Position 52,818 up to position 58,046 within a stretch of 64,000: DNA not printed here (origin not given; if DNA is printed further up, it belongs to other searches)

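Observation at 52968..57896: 1642-aa protein: beta-rich head, 370-aa coiled coil, helical middle, and a single C-terminal MoxR/AAA_5 ATPase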

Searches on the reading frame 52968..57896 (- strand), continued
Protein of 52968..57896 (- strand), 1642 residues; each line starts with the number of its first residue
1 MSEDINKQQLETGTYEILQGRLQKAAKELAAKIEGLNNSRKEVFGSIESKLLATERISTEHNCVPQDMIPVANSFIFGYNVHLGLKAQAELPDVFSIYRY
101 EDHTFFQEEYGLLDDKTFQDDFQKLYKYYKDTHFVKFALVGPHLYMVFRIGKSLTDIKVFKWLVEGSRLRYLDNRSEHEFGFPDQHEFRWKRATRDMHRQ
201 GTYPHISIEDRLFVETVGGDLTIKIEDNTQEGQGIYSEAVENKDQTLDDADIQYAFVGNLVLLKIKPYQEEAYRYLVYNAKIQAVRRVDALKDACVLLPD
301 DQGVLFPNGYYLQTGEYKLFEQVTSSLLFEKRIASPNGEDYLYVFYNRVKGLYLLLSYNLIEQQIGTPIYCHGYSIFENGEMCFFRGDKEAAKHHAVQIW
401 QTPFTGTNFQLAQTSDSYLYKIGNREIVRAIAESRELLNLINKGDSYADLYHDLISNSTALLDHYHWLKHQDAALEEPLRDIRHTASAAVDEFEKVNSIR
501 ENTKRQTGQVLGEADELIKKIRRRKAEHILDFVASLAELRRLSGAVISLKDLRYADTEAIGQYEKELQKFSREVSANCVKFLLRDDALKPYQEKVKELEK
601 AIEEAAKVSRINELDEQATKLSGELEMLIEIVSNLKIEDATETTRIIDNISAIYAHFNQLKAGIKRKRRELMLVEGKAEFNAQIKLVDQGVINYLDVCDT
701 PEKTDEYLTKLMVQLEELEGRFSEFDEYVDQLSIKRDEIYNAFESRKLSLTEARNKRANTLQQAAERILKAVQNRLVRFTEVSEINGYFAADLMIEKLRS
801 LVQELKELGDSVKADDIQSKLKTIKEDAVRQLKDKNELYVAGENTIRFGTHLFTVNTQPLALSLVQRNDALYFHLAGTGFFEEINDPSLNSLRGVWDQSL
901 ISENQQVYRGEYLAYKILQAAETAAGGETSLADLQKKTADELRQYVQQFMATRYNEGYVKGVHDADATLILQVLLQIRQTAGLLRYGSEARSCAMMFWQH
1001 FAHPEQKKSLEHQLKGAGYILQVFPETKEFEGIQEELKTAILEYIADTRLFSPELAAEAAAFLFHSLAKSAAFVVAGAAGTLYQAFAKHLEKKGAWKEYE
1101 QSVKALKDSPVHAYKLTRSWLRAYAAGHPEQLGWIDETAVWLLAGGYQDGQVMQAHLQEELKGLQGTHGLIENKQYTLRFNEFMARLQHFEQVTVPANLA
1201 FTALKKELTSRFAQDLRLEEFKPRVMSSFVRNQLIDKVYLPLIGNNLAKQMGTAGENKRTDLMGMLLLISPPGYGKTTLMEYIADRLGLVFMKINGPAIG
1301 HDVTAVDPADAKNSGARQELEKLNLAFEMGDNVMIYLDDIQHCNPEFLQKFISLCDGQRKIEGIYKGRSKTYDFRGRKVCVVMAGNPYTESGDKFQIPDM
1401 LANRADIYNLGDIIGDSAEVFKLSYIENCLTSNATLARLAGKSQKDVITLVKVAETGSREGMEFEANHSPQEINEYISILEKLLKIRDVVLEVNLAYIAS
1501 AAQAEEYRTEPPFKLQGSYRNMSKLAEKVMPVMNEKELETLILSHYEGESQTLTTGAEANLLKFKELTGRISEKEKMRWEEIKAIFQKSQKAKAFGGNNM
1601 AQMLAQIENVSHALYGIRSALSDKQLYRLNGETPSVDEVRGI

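Call 10: find_homologous_proteins(query=window:52968-57896:-)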
Query window:52968-57896:- (1642 aa): 5420 proteins with E <= 0.001 among 8000 candidates; the best 120 are listed.
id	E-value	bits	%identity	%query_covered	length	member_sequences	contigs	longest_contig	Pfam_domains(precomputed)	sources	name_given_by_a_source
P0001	0.0e+0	3686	100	100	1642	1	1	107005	PF12458.14,PF00004.36,PF07728.21,PF25472.2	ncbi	-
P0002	0.0e+0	3314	89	100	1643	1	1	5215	PF12458.14,PF00004.36,PF07728.21,PF25472.2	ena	-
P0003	0.0e+0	3285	88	100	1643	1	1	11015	PF12458.14,PF00004.36,PF07728.21,PF25472.2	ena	-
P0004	0.0e+0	3094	83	99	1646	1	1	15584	PF12458.14,PF00004.36,PF07728.21,PF25472.2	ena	-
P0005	0.0e+0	3086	82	100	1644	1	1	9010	PF12458.14,PF00004.36,PF07728.21,PF25472.2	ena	-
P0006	0.0e+0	3052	83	99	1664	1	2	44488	PF12458.14,PF00004.36,PF07728.21,PF25472.2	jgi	jgi:MoxR-like ATPase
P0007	0.0e+0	2489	67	98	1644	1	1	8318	PF12458.14,PF00004.36,PF07728.21,PF25472.2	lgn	-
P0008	0.0e+0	2487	67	98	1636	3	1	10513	PF12458.14,PF00004.36,PF05496.19,PF07728.21,PF25472.2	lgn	-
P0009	0.0e+0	2473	67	98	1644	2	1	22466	PF12458.14,PF00004.36,PF07728.21,PF25472.2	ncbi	-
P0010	0.0e+0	2436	65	99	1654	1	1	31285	PF12458.14,PF00004.36,PF07728.21,PF25472.2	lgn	-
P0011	0.0e+0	2423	65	98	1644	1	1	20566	PF12458.14,PF00004.36,PF07728.21,PF25472.2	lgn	-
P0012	0.0e+0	2351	64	100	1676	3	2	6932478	PF12458.14,PF00004.36,PF07728.21,PF25472.2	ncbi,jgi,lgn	jgi:hypothetical protein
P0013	0.0e+0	2345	64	98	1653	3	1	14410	PF12458.14,PF00004.36,PF07728.21,PF25472.2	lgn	-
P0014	0.0e+0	2342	64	99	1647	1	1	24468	PF12458.14,PF00004.36,PF07728.21,PF25472.2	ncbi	-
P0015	0.0e+0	2330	62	99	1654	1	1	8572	PF12458.14,PF00004.36,PF07728.21,PF25472.2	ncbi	ncbi:MAG: DNA repair ATPase [Bacteroidota bacterium]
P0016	0.0e+0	2319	61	100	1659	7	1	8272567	PF12458.14,PF00004.36,PF25472.2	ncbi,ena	-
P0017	0.0e+0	2313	61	100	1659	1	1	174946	PF12458.14,PF00004.36,PF25472.2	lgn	-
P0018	0.0e+0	2312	62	99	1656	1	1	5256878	PF12458.14,PF00004.36,PF05496.19,PF07728.21,PF25472.2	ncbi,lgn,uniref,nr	ncbi:DNA repair ATPase [Pontibacter sp. SGAir0037]|uniref:DNA repair ATPase n=1 Tax=Pontibacter sp. 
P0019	0.0e+0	2302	61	99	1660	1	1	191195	PF12458.14,PF00004.36,PF25472.2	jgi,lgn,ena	-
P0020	0.0e+0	2302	61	100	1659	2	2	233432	PF12458.14,PF00004.36,PF25472.2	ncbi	ncbi:MAG: DNA repair ATPase [Roseivirga sp.]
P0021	0.0e+0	2292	61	99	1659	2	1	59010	PF12458.14,PF00004.36,PF25472.2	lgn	-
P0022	0.0e+0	2291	62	98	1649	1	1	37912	PF12458.14,PF00004.36,PF13401.13,PF07728.21,PF25472.2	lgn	-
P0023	0.0e+0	2289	61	99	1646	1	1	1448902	PF12458.14,PF00004.36,PF07728.21,PF25472.2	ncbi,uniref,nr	ncbi:DNA repair ATPase [Fulvivirgaceae bacterium BMA10]|uniref:DNA repair ATPase n=1 Tax=Splendidivi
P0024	0.0e+0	2288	61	99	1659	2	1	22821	PF12458.14,PF00004.36,PF07728.21,PF25472.2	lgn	-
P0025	0.0e+0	2283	62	99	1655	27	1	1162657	PF12458.14,PF00004.36,PF25472.2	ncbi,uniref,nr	ncbi:DNA repair ATPase [Pontibacter sp. JH31]|uniref:DNA repair ATPase n=1 Tax=Pontibacter aquaedesi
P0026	0.0e+0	2281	62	98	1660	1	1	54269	PF12458.14,PF00004.36,PF25472.2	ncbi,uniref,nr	ncbi:DNA repair ATPase [Botryobacter ruber]|uniref:DNA repair ATPase n=1 Tax=Botryobacter ruber TaxI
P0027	0.0e+0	2281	61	98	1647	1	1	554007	PF12458.14,PF00004.36,PF13401.13,PF07728.21,PF25472.2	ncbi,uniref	ncbi:DNA repair ATPase [Adhaeribacter terreus]|uniref:DNA repair ATPase n=1 Tax=Adhaeribacter terreu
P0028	0.0e+0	2281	60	99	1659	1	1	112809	PF12458.14,PF00004.36,PF07728.21,PF25472.2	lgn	-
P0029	0.0e+0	2280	61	99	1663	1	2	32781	PF12458.14,PF00004.36,PF25472.2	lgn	-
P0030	0.0e+0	2279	61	98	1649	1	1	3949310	PF12458.14,PF00004.36,PF13401.13,PF07728.21,PF25472.2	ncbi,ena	-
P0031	0.0e+0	2277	60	100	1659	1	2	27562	PF12458.14,PF00004.36,PF07728.21,PF25472.2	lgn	-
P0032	0.0e+0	2274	61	98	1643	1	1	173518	PF12458.14,PF00004.36,PF25472.2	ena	-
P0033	0.0e+0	2273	62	98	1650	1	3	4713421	PF12458.14,PF00004.36,PF25472.2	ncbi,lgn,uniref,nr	ncbi:DNA repair ATPase [Pontibacter akesuensis]|uniref:ATPase family associated with various cellula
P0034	0.0e+0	2273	62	98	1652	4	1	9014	PF12458.14,PF00004.36,PF07728.21,PF25472.2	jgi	-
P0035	0.0e+0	2273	62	98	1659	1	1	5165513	PF12458.14,PF00004.36,PF25472.2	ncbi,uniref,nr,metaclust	ncbi:DNA repair ATPase [Rufibacter tibetensis]|uniref:AAA family ATPase n=1 Tax=Rufibacter tibetensi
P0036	0.0e+0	2273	64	95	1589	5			PF12458.14,PF00004.36,PF07728.21,PF25472.2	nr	nr:DNA repair ATPase [Cesiribacter andamanensis]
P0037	0.0e+0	2268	61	98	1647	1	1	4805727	PF12458.14,PF00004.36,PF25472.2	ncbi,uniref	ncbi:DNA repair ATPase [Pontibacter sp. MBLB2868]|uniref:DNA repair ATPase n=1 Tax=Pontibacter sp. M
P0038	0.0e+0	2266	61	98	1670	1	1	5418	PF12458.14,PF00004.36,PF13401.13,PF07728.21,PF25472.2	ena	-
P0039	0.0e+0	2260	61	100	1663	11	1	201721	PF12458.14,PF00004.36,PF25472.2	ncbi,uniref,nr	ncbi:DNA repair ATPase [Rufibacter sp. XAAS-G3-1]|uniref:DNA repair ATPase n=1 Tax=Rufibacter sp. XA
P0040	0.0e+0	2260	60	99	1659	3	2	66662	PF12458.14,PF00004.36,PF07728.21,PF25472.2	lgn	-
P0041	0.0e+0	2259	62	98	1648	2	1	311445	PF12458.14,PF00004.36,PF07728.21,PF25472.2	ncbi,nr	ncbi:ATPase AAA [Rufibacter glacialis]|nr:ATPase AAA [Rufibacter glacialis]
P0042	0.0e+0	2259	61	98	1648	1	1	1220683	PF12458.14,PF00004.36,PF25472.2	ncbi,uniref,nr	ncbi:DNA repair ATPase [Pontibacter sp. BT310]|uniref:DNA repair ATPase n=1 Tax=Pontibacter populi T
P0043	0.0e+0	2259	61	99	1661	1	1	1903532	PF12458.14,PF00004.36,PF25472.2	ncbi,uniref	ncbi:DNA repair ATPase [Nibribacter koreensis]|uniref:DNA repair ATPase n=1 Tax=Nibribacter koreensi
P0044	0.0e+0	2257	61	98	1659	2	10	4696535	PF12458.14,PF00004.36,PF25472.2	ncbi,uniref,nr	ncbi:DNA repair ATPase [Rufibacter sp. LB8]|uniref:DNA repair ATPase n=1 Tax=Rufibacter sp. LB8 TaxI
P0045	0.0e+0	2255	62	98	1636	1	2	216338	PF12458.14,PF00004.36,PF05496.19,PF07728.21,PF25472.2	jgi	-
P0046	0.0e+0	2247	61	98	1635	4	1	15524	PF12458.14,PF00004.36,PF13401.13,PF07728.21,PF25472.2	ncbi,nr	ncbi:MAG TPA: AAA family ATPase [Cytophagales bacterium]|nr:AAA family ATPase [Cytophagales bacteriu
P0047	0.0e+0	2245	61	99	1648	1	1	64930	PF12458.14,PF00004.36,PF25472.2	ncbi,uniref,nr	ncbi:AAA family ATPase [Pontibacter qinzhouensis]|uniref:AAA family ATPase n=1 Tax=Pontibacter qinzh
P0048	0.0e+0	2242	60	98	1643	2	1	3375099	PF12458.14,PF00004.36,PF07728.21,PF25472.2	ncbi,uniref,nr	ncbi:DNA repair ATPase [Fulvivirgaceae bacterium BMA12]|uniref:DNA repair ATPase n=1 Tax=Agaribacill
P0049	0.0e+0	2238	61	98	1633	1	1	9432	PF12458.14,PF00004.36,PF05496.19,PF07728.21,PF25472.2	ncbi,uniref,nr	ncbi:AAA family ATPase [Fulvivirga sp. RKSG066]|uniref:DNA repair ATPase n=1 Tax=Fulvivirga aurantia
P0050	0.0e+0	2237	60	98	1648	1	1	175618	PF12458.14,PF00004.36,PF25472.2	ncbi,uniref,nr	ncbi:DNA repair ATPase [Pontibacter beigongshangensis]|uniref:DNA repair ATPase n=1 Tax=Pontibacter 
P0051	0.0e+0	2236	61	98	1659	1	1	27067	PF12458.14,PF00004.36,PF25472.2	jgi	jgi:hypothetical protein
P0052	0.0e+0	2233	60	99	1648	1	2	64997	PF12458.14,PF00004.36,PF05496.19,PF07728.21,PF25472.2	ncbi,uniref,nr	ncbi:AAA family ATPase [Fulvivirga sp. M361]|uniref:DNA repair ATPase n=1 Tax=Fulvivirga sp. M361 Ta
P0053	0.0e+0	2233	60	99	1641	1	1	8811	PF12458.14,PF00004.36,PF07728.21,PF25472.2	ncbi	-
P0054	0.0e+0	2226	61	98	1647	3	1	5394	PF12458.14,PF00004.36,PF07728.21,PF25472.2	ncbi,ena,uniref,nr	ncbi:MAG: FIG01123212: hypothetical protein [uncultured Adhaeribacter sp.]|uniref:AAA+ ATPase domain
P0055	0.0e+0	2226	61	99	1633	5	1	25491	PF12458.14,PF00004.36,PF05496.19,PF07728.21,PF25472.2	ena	-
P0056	0.0e+0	2224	59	98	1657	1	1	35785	PF12458.14,PF00004.36,PF07728.21,PF25472.2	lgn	-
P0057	0.0e+0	2224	60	98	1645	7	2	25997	PF12458.14,PF00004.36,PF07728.21,PF25472.2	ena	-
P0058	0.0e+0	2223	59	100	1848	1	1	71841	PF12458.14,PF00004.36,PF07728.21,PF25472.2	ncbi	-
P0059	0.0e+0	2220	61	98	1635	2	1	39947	PF12458.14,PF00004.36,PF13401.13,PF07728.21,PF25472.2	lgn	-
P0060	0.0e+0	2219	60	98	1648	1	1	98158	PF12458.14,PF00004.36,PF25472.2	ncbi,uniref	ncbi:DNA repair ATPase [Pontibacter sp. 13R65]|uniref:DNA repair ATPase n=1 Tax=Pontibacter sp. 13R6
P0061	0.0e+0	2213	60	98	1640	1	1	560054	PF12458.14,PF00004.36,PF07728.21,PF25472.2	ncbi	-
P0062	0.0e+0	2211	60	98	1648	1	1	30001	PF12458.14,PF00004.36,PF05496.19,PF07728.21,PF25472.2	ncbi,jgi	-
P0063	0.0e+0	2210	61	98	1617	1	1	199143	PF12458.14,PF00004.36,PF05496.19,PF07728.21,PF25472.2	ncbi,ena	-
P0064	0.0e+0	2210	59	98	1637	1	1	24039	PF12458.14,PF00004.36,PF07728.21,PF25472.2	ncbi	-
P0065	0.0e+0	2209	60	98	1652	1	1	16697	PF12458.14,PF00004.36,PF25472.2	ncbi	ncbi:MAG: DNA repair ATPase [Adhaeribacter sp.]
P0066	0.0e+0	2209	60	99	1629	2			PF12458.14,PF00004.36,PF07728.21,PF25472.2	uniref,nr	uniref:DNA repair ATPase n=1 Tax=Roseihalotalea indica TaxID=2867963 RepID=A0AA49GNI2_9BACT|nr:DNA r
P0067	0.0e+0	2208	61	98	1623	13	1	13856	PF12458.14,PF00004.36,PF05496.19,PF07728.21,PF25472.2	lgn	-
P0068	0.0e+0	2204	60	98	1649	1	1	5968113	PF12458.14,PF00004.36,PF07728.21,PF25472.2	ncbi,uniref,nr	ncbi:DNA repair ATPase [Adhaeribacter swui]|uniref:DNA repair ATPase n=1 Tax=Adhaeribacter swui TaxI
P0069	0.0e+0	2203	60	98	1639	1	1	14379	PF12458.14,PF00004.36,PF07728.21,PF25472.2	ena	-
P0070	0.0e+0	2200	60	99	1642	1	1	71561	PF12458.14,PF00004.36,PF25472.2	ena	-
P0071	0.0e+0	2197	59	98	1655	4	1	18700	PF12458.14,PF00004.36,PF13401.13,PF07728.21,PF25472.2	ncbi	-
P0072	0.0e+0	2197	60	99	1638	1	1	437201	PF12458.14,PF00004.36,PF07728.21,PF25472.2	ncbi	-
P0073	0.0e+0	2196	59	98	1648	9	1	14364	PF12458.14,PF00004.36,PF05496.19,PF07728.21,PF25472.2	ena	-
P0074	0.0e+0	2196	58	98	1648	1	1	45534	PF12458.14,PF00004.36,PF05496.19,PF07728.21,PF25472.2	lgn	-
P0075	0.0e+0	2195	59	98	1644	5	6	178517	PF12458.14,PF00004.36,PF07728.21,PF25472.2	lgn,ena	-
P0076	0.0e+0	2195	60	98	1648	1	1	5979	PF12458.14,PF00004.36,PF25472.2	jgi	jgi:hypothetical protein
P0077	0.0e+0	2194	58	99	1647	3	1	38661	PF12458.14,PF00004.36,PF25472.2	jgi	jgi:hypothetical protein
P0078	0.0e+0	2193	58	100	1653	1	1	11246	PF12458.14,PF00004.36,PF07728.21,PF25472.2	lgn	-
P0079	0.0e+0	2192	59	98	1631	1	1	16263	PF12458.14,PF00004.36,PF13401.13,PF07728.21,PF25472.2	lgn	-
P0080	0.0e+0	2192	59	99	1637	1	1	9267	PF12458.14,PF00004.36,PF25472.2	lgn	-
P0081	0.0e+0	2192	60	99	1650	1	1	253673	PF12458.14,PF00004.36,PF07728.21,PF25472.2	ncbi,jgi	jgi:hypothetical protein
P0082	0.0e+0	2191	60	98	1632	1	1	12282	PF12458.14,PF00004.36,PF07728.21,PF25472.2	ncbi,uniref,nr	ncbi:DNA repair ATPase [Hymenobacter sp. BT770]|uniref:DNA repair ATPase n=1 Tax=Hymenobacter sp. BT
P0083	0.0e+0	2189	60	98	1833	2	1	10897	PF12458.14,PF00004.36,PF07728.21,PF25472.2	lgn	-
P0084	0.0e+0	2187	59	98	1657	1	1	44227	PF12458.14,PF00004.36,PF25472.2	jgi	-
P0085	0.0e+0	2186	59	98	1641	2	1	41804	PF12458.14,PF00004.36,PF07728.21,PF25472.2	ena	-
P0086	0.0e+0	2185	60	99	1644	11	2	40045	PF12458.14,PF00004.36,PF05496.19,PF07728.21,PF25472.2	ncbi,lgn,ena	ncbi:MAG: DNA repair ATPase [Fulvivirga sp.]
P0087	0.0e+0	2185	59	98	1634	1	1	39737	PF12458.14,PF00004.36,PF05496.19,PF07728.21,PF25472.2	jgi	jgi:MoxR-like ATPase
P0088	0.0e+0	2184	59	98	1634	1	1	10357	PF12458.14,PF00004.36,PF05496.19,PF07728.21,PF25472.2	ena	-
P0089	0.0e+0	2183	60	98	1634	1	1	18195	PF12458.14,PF00004.36,PF05496.19,PF07728.21,PF25472.2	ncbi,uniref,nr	ncbi:DNA repair ATPase [Hymenobacter terrenus]|uniref:DNA repair ATPase n=1 Tax=Hymenobacter terrenu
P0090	0.0e+0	2181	58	98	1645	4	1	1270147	PF12458.14,PF00004.36,PF25472.2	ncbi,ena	-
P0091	0.0e+0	2181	59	98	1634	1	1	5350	PF12458.14,PF00004.36,PF05496.19,PF07728.21,PF25472.2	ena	-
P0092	0.0e+0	2180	59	98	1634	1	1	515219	PF12458.14,PF00004.36,PF25472.2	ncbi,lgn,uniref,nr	ncbi:DNA repair ATPase [Hymenobacter arizonensis]|uniref:Holliday junction DNA helicase ruvB N-termi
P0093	0.0e+0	2180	59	98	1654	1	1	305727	PF12458.14,PF00004.36,PF25472.2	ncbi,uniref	ncbi:DNA repair ATPase [Hymenobacter sp. B1770]|uniref:DNA repair ATPase n=1 Tax=Hymenobacter sp. B1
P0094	0.0e+0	2180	60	99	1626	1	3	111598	PF12458.14,PF00004.36,PF07728.21,PF25472.2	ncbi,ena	-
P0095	0.0e+0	2179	59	99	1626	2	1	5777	PF12458.14,PF00004.36,PF07728.21,PF25472.2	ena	-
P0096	0.0e+0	2177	59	98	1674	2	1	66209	PF12458.14,PF00004.36,PF05496.19,PF25472.2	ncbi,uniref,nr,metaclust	ncbi:AAA family ATPase [Hymenobacter lapidarius]|uniref:AAA family ATPase n=1 Tax=Hymenobacter lapid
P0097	0.0e+0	2174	59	98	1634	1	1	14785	PF12458.14,PF00004.36,PF05496.19,PF07728.21,PF25472.2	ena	-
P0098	0.0e+0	2174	62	95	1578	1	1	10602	PF12458.14,PF00004.36,PF07728.21,PF25472.2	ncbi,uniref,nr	ncbi:DNA repair ATPase [Xanthovirga aplysinae]|uniref:DNA repair ATPase n=1 Tax=Xanthovirga aplysina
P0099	0.0e+0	2174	60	99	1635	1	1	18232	PF12458.14,PF00004.36,PF05496.19,PF07728.21,PF25472.2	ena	-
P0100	0.0e+0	2173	60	98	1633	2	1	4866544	PF12458.14,PF00004.36,PF25472.2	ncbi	ncbi:DNA repair ATPase [Fulvitalea axinellae]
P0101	0.0e+0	2172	59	98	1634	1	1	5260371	PF12458.14,PF00004.36,PF05496.19,PF07728.21,PF25472.2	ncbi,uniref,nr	ncbi:DNA repair ATPase [Hymenobacter sp. 5317J-9]|uniref:DNA repair ATPase n=1 Tax=Hymenobacter sp. 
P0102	0.0e+0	2172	59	99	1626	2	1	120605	PF12458.14,PF00004.36,PF07728.21,PF25472.2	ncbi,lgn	ncbi:MAG: DNA repair ATPase [Bacteroidota bacterium]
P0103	0.0e+0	2169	59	98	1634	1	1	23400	PF12458.14,PF00004.36,PF25472.2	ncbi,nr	ncbi:MAG: family ATPase [Hymenobacter sp.]|nr:family ATPase [Hymenobacter sp.]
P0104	0.0e+0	2168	59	98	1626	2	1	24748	PF12458.14,PF00004.36,PF05496.19,PF07728.21,PF25472.2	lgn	-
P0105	0.0e+0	2168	59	99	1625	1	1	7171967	PF12458.14,PF00004.36,PF07728.21,PF25472.2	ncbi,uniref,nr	ncbi:DNA repair ATPase [Tunicatimonas pelagia]|uniref:DNA repair ATPase n=1 Tax=Tunicatimonas pelagi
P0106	0.0e+0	2168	58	98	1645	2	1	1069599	PF12458.14,PF00004.36,PF05496.19,PF07728.21,PF25472.2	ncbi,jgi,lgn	jgi:MoxR-like ATPase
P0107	0.0e+0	2167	59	98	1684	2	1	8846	PF12458.14,PF00004.36,PF05496.19,PF25472.2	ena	-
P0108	0.0e+0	2167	58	98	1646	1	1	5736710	PF12458.14,PF00004.36,PF25472.2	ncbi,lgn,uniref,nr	ncbi:DNA repair ATPase [Hymenobacter tibetensis]|uniref:DNA repair ATPase n=1 Tax=Hymenobacter tibet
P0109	0.0e+0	2167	60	99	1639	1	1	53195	PF12458.14,PF00004.36,PF13401.13,PF05496.19,PF07728.21,PF25472.2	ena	-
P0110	0.0e+0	2167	59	98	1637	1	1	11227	PF12458.14,PF00004.36,PF25472.2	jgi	-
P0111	0.0e+0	2165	59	98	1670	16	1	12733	PF12458.14,PF00004.36,PF25472.2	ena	-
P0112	0.0e+0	2165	59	98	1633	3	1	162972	PF12458.14,PF00004.36,PF05496.19,PF25472.2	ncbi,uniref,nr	ncbi:DNA repair ATPase [Hymenobacter sp. BT523]|uniref:DNA repair ATPase n=1 Tax=Hymenobacter sp. BT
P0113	0.0e+0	2165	59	98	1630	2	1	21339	PF12458.14,PF00004.36,PF07728.21,PF25472.2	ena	-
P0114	0.0e+0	2163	59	98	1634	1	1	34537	PF12458.14,PF00004.36,PF05496.19,PF25472.2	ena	-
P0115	0.0e+0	2162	59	98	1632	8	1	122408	PF12458.14,PF00004.36,PF07728.21,PF25472.2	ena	-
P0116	0.0e+0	2160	58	98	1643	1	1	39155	PF12458.14,PF00004.36,PF05496.19,PF25472.2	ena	-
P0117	0.0e+0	2159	59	98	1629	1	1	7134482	PF12458.14,PF00004.36,PF05496.19,PF07728.21,PF25472.2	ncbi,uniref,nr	ncbi:DNA repair ATPase [Catalinimonas niigatensis]|uniref:DNA repair ATPase n=1 Tax=Catalinimonas ni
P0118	0.0e+0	2159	59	98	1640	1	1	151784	PF12458.14,PF00004.36,PF05496.19,PF07728.21,PF25472.2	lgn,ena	-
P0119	0.0e+0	2158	58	98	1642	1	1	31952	PF12458.14,PF00004.36,PF07728.21,PF25472.2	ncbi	-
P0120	0.0e+0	2157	59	98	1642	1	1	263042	PF12458.14,PF00004.36,PF25472.2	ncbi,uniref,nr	ncbi:DNA repair ATPase [Hymenobacter sp. BT175]|uniref:DNA repair ATPase n=1 Tax=Hymenobacter transl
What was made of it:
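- Checked: There are 5420 database homologues, the best 120 all collinear at about 1640 aa (call 10).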
